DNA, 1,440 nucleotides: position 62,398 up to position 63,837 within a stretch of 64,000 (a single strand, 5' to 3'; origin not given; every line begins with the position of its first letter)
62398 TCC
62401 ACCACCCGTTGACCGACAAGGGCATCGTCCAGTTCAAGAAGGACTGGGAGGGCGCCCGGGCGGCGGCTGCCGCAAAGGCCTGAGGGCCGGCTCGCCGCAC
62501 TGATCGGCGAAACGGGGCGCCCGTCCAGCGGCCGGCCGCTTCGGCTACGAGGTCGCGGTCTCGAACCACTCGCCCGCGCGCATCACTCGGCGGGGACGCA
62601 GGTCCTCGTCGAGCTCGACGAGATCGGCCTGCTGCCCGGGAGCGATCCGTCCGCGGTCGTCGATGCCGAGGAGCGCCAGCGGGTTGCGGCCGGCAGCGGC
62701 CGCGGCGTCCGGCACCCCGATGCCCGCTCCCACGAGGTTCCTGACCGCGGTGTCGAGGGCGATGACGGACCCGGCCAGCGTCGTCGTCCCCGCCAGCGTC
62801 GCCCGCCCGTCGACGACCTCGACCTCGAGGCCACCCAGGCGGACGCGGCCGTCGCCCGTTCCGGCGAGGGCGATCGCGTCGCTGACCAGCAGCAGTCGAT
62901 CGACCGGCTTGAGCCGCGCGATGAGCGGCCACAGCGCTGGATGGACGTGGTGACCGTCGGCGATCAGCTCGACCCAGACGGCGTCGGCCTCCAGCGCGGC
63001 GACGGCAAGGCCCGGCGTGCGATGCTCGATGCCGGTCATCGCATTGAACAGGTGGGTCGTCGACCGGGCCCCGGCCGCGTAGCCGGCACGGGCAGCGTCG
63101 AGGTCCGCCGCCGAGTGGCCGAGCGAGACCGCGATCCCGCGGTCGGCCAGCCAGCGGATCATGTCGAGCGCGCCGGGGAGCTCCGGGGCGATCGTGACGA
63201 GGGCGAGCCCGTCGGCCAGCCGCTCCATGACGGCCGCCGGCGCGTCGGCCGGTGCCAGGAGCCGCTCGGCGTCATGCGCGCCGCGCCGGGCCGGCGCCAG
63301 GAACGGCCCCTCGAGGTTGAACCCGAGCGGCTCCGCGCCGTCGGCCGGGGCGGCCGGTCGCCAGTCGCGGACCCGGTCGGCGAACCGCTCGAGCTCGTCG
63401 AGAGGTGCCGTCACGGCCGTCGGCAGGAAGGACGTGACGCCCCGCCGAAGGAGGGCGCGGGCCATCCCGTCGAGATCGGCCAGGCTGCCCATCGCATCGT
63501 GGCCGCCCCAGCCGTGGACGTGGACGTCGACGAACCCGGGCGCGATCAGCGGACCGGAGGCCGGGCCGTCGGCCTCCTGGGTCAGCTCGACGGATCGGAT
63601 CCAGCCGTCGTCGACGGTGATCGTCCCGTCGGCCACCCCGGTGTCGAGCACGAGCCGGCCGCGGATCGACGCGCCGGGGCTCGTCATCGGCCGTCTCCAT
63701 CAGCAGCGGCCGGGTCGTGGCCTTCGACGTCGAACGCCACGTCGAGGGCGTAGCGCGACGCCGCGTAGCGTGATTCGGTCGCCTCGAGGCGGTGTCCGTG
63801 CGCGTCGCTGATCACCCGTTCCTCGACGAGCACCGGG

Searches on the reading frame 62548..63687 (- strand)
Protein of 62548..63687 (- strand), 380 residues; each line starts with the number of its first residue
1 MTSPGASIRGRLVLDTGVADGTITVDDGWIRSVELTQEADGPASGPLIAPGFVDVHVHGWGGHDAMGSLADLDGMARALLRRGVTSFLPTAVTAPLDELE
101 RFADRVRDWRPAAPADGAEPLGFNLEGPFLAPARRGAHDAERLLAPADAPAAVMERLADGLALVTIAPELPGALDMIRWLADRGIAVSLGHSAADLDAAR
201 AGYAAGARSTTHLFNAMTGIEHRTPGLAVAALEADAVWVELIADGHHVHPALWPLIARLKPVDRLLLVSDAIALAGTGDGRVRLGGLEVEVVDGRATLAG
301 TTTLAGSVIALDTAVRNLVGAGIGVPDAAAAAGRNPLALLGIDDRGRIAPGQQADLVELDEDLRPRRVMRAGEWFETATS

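Call 61: find_encoding_contigs(protein=window:62548-63687:-, flank=2000, max_places=3)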
Protein window:62548-63687:- (380 aa): no gene with exactly this product is on record in the collection.
